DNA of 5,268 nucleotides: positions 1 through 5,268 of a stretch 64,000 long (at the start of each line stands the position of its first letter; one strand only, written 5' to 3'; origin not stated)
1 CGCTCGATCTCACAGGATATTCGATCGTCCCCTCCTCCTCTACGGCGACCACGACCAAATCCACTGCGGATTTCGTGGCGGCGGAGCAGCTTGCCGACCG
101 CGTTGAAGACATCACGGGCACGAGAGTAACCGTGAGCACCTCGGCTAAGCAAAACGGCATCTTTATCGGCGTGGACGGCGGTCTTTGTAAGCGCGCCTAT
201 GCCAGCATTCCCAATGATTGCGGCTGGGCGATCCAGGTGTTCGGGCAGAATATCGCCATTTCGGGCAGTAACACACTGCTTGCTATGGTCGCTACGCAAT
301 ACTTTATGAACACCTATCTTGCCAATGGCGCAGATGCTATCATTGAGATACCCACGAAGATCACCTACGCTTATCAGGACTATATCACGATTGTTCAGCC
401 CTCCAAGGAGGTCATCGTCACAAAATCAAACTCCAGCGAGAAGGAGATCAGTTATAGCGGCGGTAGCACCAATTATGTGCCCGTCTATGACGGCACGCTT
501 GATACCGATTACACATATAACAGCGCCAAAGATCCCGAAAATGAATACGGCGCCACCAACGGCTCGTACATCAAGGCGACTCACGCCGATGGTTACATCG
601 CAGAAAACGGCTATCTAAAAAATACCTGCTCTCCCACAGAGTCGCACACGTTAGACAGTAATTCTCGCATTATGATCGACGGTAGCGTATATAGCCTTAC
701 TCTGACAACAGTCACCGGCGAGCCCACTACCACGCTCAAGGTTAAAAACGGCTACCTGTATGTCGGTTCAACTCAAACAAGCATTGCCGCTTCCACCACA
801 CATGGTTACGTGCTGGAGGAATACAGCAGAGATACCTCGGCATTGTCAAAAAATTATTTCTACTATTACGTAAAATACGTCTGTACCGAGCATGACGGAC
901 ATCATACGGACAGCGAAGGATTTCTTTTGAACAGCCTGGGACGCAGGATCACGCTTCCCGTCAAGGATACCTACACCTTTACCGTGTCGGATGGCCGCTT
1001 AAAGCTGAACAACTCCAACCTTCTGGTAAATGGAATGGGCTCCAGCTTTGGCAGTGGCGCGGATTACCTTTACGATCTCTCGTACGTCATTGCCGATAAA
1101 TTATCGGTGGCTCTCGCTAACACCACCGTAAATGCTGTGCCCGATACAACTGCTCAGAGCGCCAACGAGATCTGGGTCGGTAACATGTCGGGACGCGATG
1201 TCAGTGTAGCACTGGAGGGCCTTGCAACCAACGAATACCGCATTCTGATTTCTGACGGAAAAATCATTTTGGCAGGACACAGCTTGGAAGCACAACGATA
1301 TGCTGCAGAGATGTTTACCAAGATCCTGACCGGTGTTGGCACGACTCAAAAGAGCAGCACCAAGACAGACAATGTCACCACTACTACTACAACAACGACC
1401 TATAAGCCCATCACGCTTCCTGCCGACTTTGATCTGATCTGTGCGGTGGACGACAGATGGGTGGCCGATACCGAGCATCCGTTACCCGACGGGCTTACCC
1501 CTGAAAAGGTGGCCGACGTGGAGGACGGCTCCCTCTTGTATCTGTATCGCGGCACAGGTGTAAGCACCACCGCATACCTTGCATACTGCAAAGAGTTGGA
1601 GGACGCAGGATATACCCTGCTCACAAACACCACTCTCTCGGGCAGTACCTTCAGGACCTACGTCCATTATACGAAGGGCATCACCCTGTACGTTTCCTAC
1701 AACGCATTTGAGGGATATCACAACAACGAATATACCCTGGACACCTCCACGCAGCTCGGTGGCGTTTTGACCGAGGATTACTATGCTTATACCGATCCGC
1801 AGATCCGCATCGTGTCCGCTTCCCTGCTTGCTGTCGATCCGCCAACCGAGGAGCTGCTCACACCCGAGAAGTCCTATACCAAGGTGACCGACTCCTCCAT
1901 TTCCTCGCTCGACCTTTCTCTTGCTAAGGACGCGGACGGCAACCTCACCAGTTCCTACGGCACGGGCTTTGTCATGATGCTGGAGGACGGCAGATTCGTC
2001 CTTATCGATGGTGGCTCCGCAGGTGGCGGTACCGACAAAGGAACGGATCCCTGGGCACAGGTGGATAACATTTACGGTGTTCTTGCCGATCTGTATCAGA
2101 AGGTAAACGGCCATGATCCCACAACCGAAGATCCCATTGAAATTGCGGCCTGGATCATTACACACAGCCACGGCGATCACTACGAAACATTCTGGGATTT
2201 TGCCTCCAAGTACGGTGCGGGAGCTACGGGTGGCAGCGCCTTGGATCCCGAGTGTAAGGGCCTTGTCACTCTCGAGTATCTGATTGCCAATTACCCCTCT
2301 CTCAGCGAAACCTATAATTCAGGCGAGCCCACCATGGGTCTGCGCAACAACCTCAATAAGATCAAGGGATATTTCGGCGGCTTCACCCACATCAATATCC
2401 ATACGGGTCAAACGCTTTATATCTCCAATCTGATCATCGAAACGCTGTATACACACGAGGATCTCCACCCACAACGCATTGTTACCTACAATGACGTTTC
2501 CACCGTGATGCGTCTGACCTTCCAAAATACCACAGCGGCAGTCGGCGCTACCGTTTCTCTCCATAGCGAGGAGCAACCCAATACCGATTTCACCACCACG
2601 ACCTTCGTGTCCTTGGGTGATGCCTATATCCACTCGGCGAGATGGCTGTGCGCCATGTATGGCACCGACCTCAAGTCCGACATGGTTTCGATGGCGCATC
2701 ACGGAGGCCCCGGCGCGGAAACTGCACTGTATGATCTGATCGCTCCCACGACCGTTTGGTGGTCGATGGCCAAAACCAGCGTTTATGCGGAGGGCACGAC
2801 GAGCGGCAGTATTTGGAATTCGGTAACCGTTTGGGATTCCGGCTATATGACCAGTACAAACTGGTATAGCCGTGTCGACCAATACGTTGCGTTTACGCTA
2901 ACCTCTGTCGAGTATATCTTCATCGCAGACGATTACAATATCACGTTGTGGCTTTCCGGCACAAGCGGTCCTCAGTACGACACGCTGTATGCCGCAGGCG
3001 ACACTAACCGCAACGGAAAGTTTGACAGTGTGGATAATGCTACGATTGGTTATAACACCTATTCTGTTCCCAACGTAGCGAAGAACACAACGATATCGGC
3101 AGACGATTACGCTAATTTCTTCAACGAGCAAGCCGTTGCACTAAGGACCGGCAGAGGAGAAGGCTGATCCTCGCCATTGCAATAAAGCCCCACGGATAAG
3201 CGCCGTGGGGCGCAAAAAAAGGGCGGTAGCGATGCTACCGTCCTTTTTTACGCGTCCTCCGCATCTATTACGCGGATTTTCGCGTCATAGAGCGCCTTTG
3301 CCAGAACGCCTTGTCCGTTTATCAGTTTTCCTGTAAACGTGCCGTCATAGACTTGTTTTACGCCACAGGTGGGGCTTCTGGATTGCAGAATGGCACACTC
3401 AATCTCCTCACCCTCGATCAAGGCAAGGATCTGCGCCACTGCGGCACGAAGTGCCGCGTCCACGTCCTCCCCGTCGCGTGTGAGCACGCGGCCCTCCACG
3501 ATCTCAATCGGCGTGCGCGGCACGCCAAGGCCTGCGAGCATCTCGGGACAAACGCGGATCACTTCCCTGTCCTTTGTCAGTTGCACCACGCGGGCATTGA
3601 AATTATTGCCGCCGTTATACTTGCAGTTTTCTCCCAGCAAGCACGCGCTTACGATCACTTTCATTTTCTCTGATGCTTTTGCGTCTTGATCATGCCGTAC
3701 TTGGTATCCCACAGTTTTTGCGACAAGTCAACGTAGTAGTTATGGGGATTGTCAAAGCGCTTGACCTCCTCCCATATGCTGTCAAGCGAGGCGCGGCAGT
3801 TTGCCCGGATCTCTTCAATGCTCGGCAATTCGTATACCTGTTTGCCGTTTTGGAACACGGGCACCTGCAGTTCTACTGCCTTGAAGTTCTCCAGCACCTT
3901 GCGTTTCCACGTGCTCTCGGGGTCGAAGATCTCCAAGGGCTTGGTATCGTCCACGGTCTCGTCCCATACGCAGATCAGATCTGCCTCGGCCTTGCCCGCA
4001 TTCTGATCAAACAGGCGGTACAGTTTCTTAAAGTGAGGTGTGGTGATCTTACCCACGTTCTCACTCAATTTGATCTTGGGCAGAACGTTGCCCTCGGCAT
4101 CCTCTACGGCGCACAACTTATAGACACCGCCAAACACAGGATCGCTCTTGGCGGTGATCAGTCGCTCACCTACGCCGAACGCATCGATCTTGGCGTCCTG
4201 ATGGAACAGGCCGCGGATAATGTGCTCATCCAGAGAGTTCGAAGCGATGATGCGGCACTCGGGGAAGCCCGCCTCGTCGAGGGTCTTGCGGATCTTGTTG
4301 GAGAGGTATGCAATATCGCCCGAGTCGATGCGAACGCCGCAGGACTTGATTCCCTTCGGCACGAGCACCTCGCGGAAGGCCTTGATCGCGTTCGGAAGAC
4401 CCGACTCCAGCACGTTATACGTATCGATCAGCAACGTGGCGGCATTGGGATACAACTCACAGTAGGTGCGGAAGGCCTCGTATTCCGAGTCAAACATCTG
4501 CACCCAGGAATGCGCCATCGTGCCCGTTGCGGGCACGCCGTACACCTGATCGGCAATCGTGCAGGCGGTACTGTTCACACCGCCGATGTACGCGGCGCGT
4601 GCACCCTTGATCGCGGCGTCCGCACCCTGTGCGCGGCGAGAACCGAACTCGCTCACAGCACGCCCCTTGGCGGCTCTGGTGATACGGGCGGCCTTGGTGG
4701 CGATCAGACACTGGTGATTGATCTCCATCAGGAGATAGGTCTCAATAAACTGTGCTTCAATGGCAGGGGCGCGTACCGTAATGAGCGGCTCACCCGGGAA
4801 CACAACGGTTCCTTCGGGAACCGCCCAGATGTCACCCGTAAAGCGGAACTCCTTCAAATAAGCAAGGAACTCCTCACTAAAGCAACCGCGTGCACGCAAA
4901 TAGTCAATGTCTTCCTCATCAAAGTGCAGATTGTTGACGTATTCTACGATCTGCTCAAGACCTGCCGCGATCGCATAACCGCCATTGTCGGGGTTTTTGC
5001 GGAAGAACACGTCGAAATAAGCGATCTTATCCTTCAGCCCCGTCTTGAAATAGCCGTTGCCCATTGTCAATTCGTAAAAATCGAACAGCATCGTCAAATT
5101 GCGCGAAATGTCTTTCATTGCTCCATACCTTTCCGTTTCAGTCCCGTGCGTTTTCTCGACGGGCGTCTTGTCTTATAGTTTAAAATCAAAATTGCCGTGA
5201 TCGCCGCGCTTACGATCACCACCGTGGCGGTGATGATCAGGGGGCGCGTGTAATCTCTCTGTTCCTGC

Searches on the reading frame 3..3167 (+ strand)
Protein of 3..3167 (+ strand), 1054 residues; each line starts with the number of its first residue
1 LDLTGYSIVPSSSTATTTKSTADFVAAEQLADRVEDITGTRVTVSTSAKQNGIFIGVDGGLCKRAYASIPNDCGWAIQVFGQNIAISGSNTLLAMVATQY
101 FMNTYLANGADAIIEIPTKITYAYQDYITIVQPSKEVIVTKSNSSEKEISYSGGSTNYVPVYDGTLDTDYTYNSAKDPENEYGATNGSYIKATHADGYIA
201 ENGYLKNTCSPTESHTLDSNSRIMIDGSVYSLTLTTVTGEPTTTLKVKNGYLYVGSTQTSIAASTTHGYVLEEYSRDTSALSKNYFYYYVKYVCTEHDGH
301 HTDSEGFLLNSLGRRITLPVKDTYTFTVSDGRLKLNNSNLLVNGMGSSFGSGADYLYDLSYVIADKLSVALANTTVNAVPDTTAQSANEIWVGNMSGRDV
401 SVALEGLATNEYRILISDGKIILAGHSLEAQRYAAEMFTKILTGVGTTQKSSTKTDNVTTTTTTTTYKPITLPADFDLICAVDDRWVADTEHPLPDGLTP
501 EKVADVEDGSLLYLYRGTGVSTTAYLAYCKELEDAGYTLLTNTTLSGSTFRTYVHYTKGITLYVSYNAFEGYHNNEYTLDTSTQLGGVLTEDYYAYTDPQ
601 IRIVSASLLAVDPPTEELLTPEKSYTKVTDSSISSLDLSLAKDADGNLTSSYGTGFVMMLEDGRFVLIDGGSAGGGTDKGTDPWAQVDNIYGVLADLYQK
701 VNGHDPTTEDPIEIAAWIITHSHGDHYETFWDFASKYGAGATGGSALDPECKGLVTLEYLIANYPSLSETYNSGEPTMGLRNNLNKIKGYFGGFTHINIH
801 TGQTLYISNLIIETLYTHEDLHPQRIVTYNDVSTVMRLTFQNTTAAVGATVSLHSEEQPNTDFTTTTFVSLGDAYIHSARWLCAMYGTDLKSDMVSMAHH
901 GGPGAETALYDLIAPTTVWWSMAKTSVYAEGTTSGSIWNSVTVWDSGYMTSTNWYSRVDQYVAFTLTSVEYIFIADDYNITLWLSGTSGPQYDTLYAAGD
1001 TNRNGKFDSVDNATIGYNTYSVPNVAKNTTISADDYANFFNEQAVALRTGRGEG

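Call 24: search_protein_families(library=pfam, proteins=[window:75-3167:+], max_evalue=0.001)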
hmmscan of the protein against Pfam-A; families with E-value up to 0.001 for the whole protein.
window:75-3167:+ (1030 aa): 0 families

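Call 57: search_protein_families(library=ncbifam, proteins=[window:3-3167:+], max_evalue=0.1)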
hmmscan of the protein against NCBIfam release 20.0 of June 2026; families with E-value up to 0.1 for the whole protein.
window:3-3167:+ (1054 aa): 0 families

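Call 83: search_solved_structures(query=window:3-3167:+, max_evalue=1)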
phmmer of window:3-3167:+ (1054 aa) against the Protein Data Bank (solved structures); distinct sequences matched with E-value up to 1: 2.
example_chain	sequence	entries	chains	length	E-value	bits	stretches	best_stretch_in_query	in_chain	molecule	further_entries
5thw_A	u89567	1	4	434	0.38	12.2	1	639-724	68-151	Deacylase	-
5i4m_A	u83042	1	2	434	0.77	11.2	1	640-724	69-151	Amidase, hydantoinase/carbamoylase family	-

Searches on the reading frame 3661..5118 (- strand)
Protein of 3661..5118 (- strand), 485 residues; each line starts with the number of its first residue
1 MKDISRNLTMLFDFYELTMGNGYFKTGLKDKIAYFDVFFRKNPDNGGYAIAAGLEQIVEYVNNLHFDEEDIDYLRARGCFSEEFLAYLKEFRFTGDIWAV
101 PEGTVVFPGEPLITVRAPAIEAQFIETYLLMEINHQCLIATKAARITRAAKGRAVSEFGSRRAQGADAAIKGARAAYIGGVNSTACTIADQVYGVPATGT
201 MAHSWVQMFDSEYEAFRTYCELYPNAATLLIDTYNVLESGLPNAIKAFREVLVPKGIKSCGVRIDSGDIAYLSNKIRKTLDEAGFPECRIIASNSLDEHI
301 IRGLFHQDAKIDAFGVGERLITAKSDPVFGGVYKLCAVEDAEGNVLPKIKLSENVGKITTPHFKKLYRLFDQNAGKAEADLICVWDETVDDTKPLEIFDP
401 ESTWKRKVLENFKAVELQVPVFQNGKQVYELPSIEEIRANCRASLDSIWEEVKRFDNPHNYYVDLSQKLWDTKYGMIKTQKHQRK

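Call 24: search_protein_families(library=pfam, proteins=[window:3661-5118:-], max_evalue=0.001)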
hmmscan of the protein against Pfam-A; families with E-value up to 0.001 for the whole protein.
window:3661-5118:- (485 aa): 4 families
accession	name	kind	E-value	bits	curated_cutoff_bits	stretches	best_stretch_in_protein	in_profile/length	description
PF17767.7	NAPRTase_N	-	1.1e-38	132.9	32.6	1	11-134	2-125/125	Nicotinate phosphoribosyltransferase (NAPRTase) N-terminal domain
PF17956.6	NAPRTase_C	-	2.5e-38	131.4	23.3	1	364-473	2-111/111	Nicotinate phosphoribosyltransferase C-terminal domain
PF04095.22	NAPRTase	-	7.2e-06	26.4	20.8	1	155-323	3-181/239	Nicotinate phosphoribosyltransferase (NAPRTase) family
PF02749.22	QRPTase_N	-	7.7e-05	23.3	27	0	82-134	30-79/82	Quinolinate phosphoribosyl transferase, N-terminal domain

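Call 87: find_encoding_contigs(protein=window:3661-5118:-, flank=10000, max_places=2)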
Protein window:3661-5118:- (485 aa): no gene with exactly this product is on record in the collection.
